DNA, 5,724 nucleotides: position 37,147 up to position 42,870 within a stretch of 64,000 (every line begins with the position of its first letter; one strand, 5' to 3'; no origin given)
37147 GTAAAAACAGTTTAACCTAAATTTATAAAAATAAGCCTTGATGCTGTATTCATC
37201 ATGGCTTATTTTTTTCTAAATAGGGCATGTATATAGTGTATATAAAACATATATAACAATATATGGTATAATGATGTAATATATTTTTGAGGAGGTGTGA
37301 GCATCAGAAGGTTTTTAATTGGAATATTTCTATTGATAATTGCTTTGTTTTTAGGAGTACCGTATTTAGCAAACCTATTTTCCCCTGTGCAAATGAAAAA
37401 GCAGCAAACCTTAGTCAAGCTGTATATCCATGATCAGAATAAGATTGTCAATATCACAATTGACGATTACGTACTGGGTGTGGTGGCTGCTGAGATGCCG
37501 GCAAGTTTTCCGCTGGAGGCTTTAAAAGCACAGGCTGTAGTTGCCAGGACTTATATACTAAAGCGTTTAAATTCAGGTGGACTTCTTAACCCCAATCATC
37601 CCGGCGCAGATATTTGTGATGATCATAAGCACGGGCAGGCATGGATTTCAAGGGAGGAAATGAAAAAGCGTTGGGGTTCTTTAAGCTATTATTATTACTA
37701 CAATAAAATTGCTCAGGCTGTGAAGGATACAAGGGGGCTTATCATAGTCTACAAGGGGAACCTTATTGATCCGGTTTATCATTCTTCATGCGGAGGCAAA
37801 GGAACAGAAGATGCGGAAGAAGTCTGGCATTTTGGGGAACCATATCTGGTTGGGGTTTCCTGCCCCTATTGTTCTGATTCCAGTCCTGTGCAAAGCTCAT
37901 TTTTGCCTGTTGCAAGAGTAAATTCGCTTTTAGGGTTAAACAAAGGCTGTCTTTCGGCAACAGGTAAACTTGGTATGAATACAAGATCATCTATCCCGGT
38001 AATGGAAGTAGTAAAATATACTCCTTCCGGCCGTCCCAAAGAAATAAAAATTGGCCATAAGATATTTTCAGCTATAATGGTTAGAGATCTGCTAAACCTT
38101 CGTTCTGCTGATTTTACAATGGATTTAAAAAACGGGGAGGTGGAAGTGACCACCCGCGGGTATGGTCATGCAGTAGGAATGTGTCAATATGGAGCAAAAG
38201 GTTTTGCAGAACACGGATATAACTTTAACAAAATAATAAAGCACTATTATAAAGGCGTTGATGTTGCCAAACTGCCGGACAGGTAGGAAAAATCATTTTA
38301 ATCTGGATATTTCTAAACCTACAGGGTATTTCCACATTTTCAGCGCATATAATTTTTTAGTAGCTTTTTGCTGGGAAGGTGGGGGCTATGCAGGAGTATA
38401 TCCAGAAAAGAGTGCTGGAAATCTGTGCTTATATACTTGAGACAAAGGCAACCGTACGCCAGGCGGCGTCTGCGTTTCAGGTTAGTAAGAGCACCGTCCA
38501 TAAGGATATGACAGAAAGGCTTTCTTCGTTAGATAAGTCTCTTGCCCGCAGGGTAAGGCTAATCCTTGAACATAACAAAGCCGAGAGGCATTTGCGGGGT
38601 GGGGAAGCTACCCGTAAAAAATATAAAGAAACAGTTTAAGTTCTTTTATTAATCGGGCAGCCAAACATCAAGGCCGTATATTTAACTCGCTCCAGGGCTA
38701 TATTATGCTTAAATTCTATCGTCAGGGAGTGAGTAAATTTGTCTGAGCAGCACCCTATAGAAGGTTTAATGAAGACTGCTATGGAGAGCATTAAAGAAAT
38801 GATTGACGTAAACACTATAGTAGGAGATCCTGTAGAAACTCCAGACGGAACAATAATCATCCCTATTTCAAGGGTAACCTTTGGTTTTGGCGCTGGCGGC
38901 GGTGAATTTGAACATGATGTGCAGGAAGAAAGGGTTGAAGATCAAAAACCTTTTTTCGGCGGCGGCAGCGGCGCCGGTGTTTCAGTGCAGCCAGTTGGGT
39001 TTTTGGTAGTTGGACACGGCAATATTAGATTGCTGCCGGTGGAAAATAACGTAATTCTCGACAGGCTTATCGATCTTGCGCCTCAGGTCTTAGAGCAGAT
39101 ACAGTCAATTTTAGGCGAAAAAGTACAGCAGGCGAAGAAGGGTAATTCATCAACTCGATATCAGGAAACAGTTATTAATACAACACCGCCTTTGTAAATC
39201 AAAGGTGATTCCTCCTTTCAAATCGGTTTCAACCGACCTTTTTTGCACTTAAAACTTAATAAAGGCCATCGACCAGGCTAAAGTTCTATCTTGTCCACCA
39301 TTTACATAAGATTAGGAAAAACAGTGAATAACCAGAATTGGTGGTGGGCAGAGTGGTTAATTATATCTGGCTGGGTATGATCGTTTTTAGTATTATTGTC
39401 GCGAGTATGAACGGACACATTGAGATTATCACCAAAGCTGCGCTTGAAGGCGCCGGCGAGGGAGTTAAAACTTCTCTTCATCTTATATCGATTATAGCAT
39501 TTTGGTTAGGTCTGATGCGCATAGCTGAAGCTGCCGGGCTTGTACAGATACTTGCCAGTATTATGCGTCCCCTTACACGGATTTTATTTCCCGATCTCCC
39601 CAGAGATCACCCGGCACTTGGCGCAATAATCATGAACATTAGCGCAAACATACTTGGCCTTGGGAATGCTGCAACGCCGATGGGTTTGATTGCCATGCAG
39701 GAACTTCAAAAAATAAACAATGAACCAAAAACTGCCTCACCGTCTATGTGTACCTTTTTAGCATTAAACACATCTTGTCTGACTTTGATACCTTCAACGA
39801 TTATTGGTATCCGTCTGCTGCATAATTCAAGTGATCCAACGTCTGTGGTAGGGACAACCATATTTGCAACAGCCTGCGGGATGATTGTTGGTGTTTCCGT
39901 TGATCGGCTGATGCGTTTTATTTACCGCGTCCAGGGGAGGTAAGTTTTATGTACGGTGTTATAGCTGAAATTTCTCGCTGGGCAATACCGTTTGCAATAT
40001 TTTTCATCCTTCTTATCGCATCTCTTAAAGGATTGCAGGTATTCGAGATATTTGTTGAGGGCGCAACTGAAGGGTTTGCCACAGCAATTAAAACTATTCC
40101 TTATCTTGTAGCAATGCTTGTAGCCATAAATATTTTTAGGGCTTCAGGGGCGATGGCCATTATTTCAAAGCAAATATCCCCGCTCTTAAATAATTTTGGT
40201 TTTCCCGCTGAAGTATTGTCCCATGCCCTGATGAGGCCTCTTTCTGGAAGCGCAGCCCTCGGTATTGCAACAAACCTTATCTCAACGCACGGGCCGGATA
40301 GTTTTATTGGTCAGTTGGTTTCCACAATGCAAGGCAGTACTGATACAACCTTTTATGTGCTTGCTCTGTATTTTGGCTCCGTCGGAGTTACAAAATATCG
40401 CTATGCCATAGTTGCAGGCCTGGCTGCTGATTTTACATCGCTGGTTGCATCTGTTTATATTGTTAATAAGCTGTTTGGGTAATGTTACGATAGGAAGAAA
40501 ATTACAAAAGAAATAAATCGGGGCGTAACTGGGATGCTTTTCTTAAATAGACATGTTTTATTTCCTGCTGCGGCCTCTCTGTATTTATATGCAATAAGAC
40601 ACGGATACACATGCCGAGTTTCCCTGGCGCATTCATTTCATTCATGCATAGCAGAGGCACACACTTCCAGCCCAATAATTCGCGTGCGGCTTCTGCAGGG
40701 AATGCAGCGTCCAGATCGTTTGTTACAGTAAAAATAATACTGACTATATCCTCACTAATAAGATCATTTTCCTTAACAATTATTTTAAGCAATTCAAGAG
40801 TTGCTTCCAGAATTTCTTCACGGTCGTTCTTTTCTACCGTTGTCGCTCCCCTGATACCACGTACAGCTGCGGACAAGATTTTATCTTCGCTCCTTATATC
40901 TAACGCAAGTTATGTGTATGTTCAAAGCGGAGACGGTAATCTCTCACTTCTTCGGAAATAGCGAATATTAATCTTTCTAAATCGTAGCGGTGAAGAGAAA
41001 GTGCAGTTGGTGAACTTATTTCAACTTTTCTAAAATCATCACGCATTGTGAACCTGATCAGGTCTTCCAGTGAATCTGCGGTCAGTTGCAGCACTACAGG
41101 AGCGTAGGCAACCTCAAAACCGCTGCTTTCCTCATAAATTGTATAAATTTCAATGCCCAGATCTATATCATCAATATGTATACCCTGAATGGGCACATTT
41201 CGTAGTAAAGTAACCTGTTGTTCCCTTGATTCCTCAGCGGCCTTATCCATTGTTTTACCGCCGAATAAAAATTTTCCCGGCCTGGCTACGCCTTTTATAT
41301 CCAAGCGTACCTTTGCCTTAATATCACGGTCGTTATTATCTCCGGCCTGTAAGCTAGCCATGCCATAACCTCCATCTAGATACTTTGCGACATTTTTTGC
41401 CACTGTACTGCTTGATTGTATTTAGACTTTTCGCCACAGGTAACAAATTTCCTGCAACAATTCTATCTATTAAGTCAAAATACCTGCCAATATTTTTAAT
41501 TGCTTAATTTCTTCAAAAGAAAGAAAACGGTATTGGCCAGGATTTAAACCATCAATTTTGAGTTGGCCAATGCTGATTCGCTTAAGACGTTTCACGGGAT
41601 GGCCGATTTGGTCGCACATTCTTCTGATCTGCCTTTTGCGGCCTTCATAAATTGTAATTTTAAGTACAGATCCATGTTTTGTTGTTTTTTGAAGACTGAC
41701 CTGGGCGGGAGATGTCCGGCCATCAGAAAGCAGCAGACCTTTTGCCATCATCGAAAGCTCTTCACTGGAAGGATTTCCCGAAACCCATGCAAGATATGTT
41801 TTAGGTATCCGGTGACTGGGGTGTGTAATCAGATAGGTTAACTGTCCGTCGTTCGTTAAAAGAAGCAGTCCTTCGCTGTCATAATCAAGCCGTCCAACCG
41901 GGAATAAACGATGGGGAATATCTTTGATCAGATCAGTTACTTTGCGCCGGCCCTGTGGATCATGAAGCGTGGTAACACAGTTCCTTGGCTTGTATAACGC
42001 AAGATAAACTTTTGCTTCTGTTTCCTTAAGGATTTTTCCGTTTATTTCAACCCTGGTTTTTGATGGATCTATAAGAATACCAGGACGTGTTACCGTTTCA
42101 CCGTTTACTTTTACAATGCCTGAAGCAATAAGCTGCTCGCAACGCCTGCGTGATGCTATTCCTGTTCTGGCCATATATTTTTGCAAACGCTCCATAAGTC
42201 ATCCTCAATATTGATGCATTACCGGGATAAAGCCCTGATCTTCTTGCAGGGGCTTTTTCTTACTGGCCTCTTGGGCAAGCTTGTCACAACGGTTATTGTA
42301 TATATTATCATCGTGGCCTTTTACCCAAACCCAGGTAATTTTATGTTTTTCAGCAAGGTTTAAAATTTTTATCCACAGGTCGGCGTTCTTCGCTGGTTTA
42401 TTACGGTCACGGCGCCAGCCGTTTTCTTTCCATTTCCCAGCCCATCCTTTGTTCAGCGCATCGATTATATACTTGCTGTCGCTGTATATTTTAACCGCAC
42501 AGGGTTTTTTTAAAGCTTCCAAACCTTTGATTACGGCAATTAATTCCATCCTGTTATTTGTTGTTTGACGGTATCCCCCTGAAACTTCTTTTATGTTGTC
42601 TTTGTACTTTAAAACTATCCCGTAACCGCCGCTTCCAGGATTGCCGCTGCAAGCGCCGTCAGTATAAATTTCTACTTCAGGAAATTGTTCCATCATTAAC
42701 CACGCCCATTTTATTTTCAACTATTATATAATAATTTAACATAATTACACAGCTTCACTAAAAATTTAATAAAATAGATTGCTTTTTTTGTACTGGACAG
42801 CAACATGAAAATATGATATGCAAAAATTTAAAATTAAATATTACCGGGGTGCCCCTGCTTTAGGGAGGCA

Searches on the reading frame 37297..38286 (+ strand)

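Call 67: search_protein_families(library=pfam, proteins=[window:37297-38286:+], max_evalue=0.00001)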
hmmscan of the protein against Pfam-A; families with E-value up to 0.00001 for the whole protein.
window:37297-38286:+ (329 aa): 1 family
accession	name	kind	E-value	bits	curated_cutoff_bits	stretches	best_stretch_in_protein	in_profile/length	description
PF08486.15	SpoIID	-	2.3e-26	92.7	23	1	46-152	4-97/97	Stage II sporulation protein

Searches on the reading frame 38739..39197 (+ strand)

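Call 67: search_protein_families(library=pfam, proteins=[window:38739-39197:+], max_evalue=0.00001)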
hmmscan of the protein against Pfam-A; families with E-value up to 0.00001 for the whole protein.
window:38739-39197:+ (152 aa): 1 family
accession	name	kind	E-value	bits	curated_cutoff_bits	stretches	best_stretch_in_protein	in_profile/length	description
PF09579.15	Spore_YtfJ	-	3.2e-31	107.9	25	1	32-119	1-81/81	Sporulation protein YtfJ (Spore_YtfJ)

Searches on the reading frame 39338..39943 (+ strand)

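Call 67: search_protein_families(library=pfam, proteins=[window:39338-39943:+], max_evalue=0.00001)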
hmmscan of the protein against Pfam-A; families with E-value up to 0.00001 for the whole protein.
window:39338-39943:+ (201 aa): 1 family
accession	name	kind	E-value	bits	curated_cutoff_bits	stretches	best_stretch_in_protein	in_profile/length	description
PF07670.19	Gate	-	8.1e-15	55.6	29.6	1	49-157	4-99/104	Nucleoside recognition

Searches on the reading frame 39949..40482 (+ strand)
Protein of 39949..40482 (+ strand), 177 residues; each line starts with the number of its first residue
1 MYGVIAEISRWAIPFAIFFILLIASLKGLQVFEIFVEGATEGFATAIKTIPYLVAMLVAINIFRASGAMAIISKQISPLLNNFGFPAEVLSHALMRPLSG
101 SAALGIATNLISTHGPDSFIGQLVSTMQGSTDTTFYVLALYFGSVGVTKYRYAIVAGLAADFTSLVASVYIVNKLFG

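Call 67: search_protein_families(library=pfam, proteins=[window:39949-40482:+], max_evalue=0.00001)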
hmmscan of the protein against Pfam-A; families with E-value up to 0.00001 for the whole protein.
window:39949-40482:+ (177 aa): 1 family
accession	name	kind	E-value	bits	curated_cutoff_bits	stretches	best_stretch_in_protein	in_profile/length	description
PF07670.19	Gate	-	1.1e-13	52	29.6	1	47-146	2-102/104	Nucleoside recognition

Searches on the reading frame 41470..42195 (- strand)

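Call 67: search_protein_families(library=pfam, proteins=[window:41470-42195:-], max_evalue=0.00001)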
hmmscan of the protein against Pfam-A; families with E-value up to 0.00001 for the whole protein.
window:41470-42195:- (241 aa): 2 families
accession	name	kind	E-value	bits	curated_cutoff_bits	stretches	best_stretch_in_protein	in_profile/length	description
PF00849.27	PseudoU_synth_2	-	1.5e-20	74.4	26.8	1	64-195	2-151/152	RNA pseudouridylate synthase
PF01479.30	S4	-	1.8e-13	50.4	22.8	1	2-44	1-44/48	S4 domain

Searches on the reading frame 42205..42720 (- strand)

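Call 67: search_protein_families(library=pfam, proteins=[window:42205-42720:-], max_evalue=0.00001)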
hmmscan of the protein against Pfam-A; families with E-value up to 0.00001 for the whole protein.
window:42205-42720:- (171 aa): 1 family
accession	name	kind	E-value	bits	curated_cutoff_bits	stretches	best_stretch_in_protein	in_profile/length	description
PF00075.30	RNase_H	-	4.7e-45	153.7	25.8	1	15-153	3-140/141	RNase H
